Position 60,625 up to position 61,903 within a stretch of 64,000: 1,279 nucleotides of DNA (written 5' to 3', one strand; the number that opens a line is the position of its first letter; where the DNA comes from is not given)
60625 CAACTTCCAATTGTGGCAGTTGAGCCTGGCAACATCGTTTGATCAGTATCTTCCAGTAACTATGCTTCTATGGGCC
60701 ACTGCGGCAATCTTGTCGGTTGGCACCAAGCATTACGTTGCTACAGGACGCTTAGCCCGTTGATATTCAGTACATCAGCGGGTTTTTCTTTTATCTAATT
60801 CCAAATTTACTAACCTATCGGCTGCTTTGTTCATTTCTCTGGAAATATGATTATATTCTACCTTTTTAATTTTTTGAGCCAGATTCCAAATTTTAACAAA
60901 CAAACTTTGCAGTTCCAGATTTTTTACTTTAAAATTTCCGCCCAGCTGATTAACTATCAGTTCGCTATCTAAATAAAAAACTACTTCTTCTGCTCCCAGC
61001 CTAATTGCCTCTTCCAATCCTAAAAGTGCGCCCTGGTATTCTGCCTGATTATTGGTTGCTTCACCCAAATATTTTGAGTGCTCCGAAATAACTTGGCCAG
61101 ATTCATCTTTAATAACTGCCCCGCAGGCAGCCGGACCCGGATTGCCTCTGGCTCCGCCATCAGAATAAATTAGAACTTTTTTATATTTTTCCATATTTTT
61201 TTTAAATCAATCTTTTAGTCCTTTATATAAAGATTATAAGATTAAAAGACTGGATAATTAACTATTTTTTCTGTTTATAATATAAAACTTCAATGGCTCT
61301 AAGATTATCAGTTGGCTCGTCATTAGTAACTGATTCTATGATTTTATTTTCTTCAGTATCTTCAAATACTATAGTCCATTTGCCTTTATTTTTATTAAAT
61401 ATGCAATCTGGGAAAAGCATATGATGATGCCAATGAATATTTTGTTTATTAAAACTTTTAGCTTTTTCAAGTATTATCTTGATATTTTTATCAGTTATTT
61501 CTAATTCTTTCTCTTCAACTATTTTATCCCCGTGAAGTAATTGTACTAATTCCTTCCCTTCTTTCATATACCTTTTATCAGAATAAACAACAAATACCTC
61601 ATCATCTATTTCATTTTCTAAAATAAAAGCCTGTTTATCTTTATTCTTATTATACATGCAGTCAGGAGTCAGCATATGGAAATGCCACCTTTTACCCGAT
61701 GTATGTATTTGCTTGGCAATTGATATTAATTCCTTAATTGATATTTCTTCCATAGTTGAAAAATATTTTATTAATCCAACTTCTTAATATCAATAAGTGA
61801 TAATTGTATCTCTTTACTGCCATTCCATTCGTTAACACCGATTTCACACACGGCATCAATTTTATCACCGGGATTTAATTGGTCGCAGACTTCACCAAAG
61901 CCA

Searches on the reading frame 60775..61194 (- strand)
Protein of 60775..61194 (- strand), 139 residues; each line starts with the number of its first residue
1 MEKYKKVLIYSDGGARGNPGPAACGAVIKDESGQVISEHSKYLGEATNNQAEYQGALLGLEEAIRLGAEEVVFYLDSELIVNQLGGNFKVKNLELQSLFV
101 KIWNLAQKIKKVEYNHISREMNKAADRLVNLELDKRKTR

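Call 5: search_protein_families(library=pfam, proteins=[window:60775-61194:-], max_evalue=1)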
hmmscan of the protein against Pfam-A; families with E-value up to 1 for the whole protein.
window:60775-61194:- (139 aa): 2 families
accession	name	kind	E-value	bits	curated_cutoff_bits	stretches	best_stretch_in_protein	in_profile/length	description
PF13456.12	RVT_3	-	4.1e-25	88.5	21.6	1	11-130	2-121/123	Reverse transcriptase-like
PF00075.30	RNase_H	-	1.5e-10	41.8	25.8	1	5-129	2-136/141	RNase H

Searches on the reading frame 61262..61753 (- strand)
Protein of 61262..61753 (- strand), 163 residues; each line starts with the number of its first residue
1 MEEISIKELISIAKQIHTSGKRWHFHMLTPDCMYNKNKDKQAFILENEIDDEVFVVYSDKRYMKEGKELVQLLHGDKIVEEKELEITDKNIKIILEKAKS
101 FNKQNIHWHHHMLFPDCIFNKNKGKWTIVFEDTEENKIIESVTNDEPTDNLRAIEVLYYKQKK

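Call 5: search_protein_families(library=pfam, proteins=[window:61262-61753:-], max_evalue=1)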
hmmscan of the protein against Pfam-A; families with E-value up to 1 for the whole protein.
window:61262-61753:- (163 aa): 5 families
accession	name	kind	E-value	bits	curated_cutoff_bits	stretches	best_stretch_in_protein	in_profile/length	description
PF19162.5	DUF5844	-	0.0076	17.1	25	1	97-153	44-97/109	Family of unknown function (DUF5844)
PF00075.30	RNase_H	-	0.016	15.8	25.8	0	50-110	58-118/141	RNase H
PF06616.17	BsuBI_PstI_RE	-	0.042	13.7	27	1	80-155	36-102/154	BsuBI/PstI restriction endonuclease domain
PF00117.34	GATase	-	0.1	12.7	22.8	1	69-147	84-163/190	Glutamine amidotransferase class-I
PF04986.18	Y2_Tnp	-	0.79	10.1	20.9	0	104-127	13-35/183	Putative transposase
